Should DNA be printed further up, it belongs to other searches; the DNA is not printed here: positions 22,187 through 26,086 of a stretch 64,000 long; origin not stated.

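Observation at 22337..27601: GT-C-like membrane domain fused to a six-blade NHL beta-propeller and an extra C-terminal domain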

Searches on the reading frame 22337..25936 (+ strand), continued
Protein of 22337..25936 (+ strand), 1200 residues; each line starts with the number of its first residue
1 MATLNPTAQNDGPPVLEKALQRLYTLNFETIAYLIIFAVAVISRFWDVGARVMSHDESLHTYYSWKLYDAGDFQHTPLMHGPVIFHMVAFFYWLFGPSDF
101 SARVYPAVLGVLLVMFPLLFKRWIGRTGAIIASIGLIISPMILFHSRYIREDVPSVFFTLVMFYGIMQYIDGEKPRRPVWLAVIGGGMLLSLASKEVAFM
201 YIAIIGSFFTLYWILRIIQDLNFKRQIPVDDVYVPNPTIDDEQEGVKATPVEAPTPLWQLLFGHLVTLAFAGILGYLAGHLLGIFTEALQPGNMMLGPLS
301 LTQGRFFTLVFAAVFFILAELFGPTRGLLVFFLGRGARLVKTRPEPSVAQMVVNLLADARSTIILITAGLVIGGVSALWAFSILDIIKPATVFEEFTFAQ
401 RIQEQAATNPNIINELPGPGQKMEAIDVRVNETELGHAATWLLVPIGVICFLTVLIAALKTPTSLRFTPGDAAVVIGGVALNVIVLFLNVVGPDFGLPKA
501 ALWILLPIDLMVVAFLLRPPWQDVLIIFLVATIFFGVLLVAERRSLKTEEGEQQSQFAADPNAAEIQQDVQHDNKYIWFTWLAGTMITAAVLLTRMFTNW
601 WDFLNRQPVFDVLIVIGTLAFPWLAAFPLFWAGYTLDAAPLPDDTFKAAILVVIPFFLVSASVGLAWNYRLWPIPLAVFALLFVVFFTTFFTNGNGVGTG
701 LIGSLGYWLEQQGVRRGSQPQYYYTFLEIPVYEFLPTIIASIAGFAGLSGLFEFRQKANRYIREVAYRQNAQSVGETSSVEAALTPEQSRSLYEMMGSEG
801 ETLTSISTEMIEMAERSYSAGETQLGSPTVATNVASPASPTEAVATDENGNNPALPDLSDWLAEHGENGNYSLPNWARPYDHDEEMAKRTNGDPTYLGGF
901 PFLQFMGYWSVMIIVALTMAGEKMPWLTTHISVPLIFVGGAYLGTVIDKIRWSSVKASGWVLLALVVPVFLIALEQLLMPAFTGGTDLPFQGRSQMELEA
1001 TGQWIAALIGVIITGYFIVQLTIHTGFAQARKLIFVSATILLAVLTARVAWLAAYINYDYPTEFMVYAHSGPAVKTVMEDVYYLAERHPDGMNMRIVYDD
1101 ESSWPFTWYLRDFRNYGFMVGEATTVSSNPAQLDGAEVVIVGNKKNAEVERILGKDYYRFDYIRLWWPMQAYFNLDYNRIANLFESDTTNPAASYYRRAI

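Call 59: find_related_loci(query=A3, collection=genome_contigs, flank=10000)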
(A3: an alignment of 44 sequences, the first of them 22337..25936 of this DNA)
Query A3 (1200 aa) in genome_contigs; peptide patterns used: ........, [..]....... (x = any residue, [..] = any of these).
600 stretches matched a pattern (row limit reached: there are more); 572 encode a relative of the query (tblastn E <= 1e-3); the best 80 are kept; 80 distinct loci.
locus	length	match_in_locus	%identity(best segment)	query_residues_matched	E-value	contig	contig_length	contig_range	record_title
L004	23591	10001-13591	96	1-1200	0e+0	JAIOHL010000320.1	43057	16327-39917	MAG: Anaerolineae bacterium isolate MAG_03 contig_309569, whole genome shotgun sequence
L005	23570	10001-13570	88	1-1200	0e+0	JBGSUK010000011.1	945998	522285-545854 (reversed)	MAG: Anaerolineae bacterium isolate JTS-AC430 k141_264801, whole genome shotgun sequence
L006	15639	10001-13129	40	1-1200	0e+0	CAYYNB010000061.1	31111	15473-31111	MAG TPA_asm: uncultured Anaerolineaceae bacterium isolate SRP167436_co1_209 genome assembly, contig: NODE_2089_length_31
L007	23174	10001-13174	39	14-1200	0e+0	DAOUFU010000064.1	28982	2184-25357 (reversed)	MAG TPA_asm: Anaerolineae bacterium isolate R24_102 k131_1681550, whole genome shotgun sequence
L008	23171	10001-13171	35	4-1182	0e+0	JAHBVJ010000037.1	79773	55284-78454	MAG: Anaerolineae bacterium isolate ACE_CHL12 CHL12_37, whole genome shotgun sequence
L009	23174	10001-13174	44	1-1200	4e-164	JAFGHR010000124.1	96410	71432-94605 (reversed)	MAG: Anaerolineae bacterium isolate Zod_Metabat.151 k87_13547050, whole genome shotgun sequence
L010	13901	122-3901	45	1-1200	5e-170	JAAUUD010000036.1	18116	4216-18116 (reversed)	MAG: Anaerolineae bacterium isolate SM2_1_5 NODE_847_length_18116_cov_2.177053, whole genome shotgun sequence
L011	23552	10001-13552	94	1-1200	0e+0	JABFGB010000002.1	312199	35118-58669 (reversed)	MAG: Chloroflexota bacterium isolate CFX10 c_000000000002, whole genome shotgun sequence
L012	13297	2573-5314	38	7-1200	2e-104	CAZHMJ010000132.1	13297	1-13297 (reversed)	MAG TPA_asm: uncultured Anaerolineae bacterium isolate binchicken_co27_456 genome assembly, contig: NODE_8228_length_132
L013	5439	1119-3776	36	16-1200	2e-103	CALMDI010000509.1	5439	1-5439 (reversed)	MAG TPA_asm: uncultured Chloroflexi bacterium isolate SRR6670123_bin.95_CONCOCT_v1.1_MAG genome assembly, contig: ERZ534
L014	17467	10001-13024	36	9-1180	6e-121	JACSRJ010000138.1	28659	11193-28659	MAG: Anaerolinea sp. isolate CH2 contig-70_1588, whole genome shotgun sequence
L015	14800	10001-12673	34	8-1200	5e-101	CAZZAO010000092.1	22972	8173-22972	MAG TPA_asm: uncultured Anaerolineaceae bacterium isolate SRP263991_co5_127 genome assembly, contig: NODE_4442_length_22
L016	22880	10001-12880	33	7-1200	4e-94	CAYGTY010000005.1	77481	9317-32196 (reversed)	MAG TPA_asm: uncultured Anaerolineaceae bacterium isolate ERP117304_co3_241 genome assembly, contig: NODE_475_length_774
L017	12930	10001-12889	36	9-1200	7e-89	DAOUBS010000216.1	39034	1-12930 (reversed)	MAG TPA_asm: Anaerolineae bacterium isolate H71_743 k91_202707, whole genome shotgun sequence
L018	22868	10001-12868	33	5-1200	9e-89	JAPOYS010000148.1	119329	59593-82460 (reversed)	MAG: Chloroflexota bacterium isolate COS4_bin_41 NODE_157_length_119329_cov_13.4605, whole genome shotgun sequence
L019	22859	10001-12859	36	5-1200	1e-88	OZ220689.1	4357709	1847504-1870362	MAG: Phototrophicaceae bacterium isolate ee48527d-5dc2-4181-aca3-e21b74048da2 genome assembly, chromosome: 1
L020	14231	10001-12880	32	5-1200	6e-88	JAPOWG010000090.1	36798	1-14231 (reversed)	MAG: Chloroflexota bacterium isolate COS2_bin_19 NODE_468_length_36798_cov_20.872, whole genome shotgun sequence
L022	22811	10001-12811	32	1-1200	4e-82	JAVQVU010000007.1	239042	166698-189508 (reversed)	MAG: Anaerolineae bacterium isolate SKYGB_h_bin113 k141_1742976, whole genome shotgun sequence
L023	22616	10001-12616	58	3-1200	3e-80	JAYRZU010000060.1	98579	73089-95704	MAG: Anaerolineae bacterium isolate XM5_ASISGE4bin.12 k141_364770, whole genome shotgun sequence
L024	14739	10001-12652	60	3-1200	3e-78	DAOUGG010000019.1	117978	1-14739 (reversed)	MAG TPA_asm: Anaerolineae bacterium isolate R30_118 k103_776630, whole genome shotgun sequence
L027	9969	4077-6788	45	16-1200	3e-71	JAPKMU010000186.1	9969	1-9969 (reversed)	MAG: Anaerolineae bacterium isolate RH21 NODE_186_length_9969_cov_1.408006:GC=0.563, whole genome shotgun sequence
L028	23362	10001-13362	46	1-1200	5e-160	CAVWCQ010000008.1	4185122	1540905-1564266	MAG: uncultured Chloroflexia bacterium isolate MFD03899.bin.2.186 genome assembly, contig: contig_6098, whole genome sho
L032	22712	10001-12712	53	5-1200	1e-68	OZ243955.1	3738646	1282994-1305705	MAG: Aggregatilineales bacterium isolate 615d4995-bd2f-4452-af07-51a2ff7b996e genome assembly, chromosome: 1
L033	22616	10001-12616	55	17-1200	3e-68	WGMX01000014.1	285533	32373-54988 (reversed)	MAG: Anaerolineaceae bacterium isolate RI_313 c_000000110144, whole genome shotgun sequence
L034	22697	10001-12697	55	8-1200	1e-67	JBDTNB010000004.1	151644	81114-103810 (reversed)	MAG: Chloroflexota bacterium isolate cluster3_bin.14 NODE_120_length_151644_cov_13.745252, whole genome shotgun sequence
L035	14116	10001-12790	41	5-1200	4e-67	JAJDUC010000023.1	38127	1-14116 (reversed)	MAG: Anaerolineae bacterium isolate jk18x1bzbins.63 k141_450968, whole genome shotgun sequence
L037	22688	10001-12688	40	17-1200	2e-66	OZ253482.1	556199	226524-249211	MAG: Phototrophicaceae bacterium isolate cf0c7cad-a8bd-48da-b605-58d1de6f1e81 genome assembly, chromosome: 1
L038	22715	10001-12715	52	5-1200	2e-66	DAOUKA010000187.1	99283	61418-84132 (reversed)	MAG TPA_asm: Anaerolineae bacterium isolate S35_287 k185_235065, whole genome shotgun sequence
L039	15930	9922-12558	54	14-1200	2e-66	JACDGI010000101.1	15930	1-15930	MAG: Anaerolineae bacterium isolate MGR_bin408 SD2908_NODE_1515_length_15930_cov_1.085996, whole genome shotgun sequence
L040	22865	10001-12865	52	5-1200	3e-66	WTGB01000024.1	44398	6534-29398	MAG: Chloroflexi bacterium isolate CO36386bin_31 NODE_517_length_44398_cov_19.911237, whole genome shotgun sequence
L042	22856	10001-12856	51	5-1200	2e-65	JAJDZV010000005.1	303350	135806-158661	MAG: Anaerolineae bacterium isolate jk18x7bins.101 k141_247401, whole genome shotgun sequence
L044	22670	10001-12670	52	5-1200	5e-65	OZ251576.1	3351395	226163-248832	MAG: Phototrophicaceae bacterium isolate 3df2592a-ebff-4140-ac23-ef1c8211082c genome assembly, chromosome: 1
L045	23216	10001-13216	43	1-1200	7e-66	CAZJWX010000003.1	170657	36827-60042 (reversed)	MAG TPA_asm: uncultured Anaerolineaceae bacterium isolate SRP141376_co5_437 genome assembly, contig: NODE_117_length_170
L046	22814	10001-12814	39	5-1200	8e-64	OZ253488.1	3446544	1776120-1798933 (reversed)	MAG: Phototrophicaceae bacterium isolate e6849e2b-53ec-4272-8860-5706dd3a7f4a genome assembly, chromosome: 2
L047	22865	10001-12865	41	5-1200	2e-70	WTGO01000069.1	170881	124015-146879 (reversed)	MAG: Chloroflexi bacterium isolate CO36388bin_17 NODE_12_length_170881_cov_19.970461, whole genome shotgun sequence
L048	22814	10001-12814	35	5-1200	3e-96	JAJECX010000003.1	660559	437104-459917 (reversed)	MAG: Anaerolineae bacterium isolate jk18xAbins.45 k141_1332665, whole genome shotgun sequence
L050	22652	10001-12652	40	25-1200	2e-63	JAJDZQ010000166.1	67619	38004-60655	MAG: Anaerolineae bacterium isolate jk18x44bins.10 k141_1294532, whole genome shotgun sequence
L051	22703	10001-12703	54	2-1200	1e-62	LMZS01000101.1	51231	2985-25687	MAG: Chloroflexi bacterium OLB15 UZ15_CFX003CONTIG000101, whole genome shotgun sequence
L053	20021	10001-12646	39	27-1200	2e-62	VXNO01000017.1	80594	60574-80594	MAG: Chloroflexi bacterium isolate SB0662_bin_10 NODE_297_length_80594_cov_55.526130, whole genome shotgun sequence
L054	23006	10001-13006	51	16-1200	1e-62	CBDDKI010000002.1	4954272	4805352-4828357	MAG: Phototrophicaceae bacterium isolate 9a07bd8a-3de6-4a65-a639-7fba091dd586 genome assembly, contig: contig_2, whole g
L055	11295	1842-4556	49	1-1200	3e-62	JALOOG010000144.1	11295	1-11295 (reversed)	MAG: Anaerolineae bacterium isolate Prado097 scaffold_13829, whole genome shotgun sequence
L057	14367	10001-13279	49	17-1200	5e-61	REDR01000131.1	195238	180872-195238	MAG: Anaerolineaceae bacterium isolate GEM2.Bin39 NODE_10_length_195238_cov_18.088, whole genome shotgun sequence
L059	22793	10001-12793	41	5-1200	4e-61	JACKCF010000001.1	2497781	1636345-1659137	MAG: Anaerolineaceae bacterium isolate HK-STAS-CHLO-40 HK-STAS-CHLO-40_1, whole genome shotgun sequence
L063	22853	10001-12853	52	16-1200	2e-62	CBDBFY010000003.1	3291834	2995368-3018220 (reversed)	MAG: Phototrophicaceae bacterium isolate 8c6c90cb-842f-4629-a114-898ddb9856c8 genome assembly, contig: contig_3, whole g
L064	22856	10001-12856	40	5-1200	1e-60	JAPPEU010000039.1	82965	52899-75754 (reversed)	MAG: Chloroflexota bacterium isolate RHO1_bin_14 NODE_681_length_82965_cov_13.890025, whole genome shotgun sequence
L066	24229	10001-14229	54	43-1200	2e-56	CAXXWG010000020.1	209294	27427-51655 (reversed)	MAG: Aggregatilineales bacterium isolate 4734e482-6ba8-4989-a020-70ef2b8c55ca genome assembly, contig: contig_20, whole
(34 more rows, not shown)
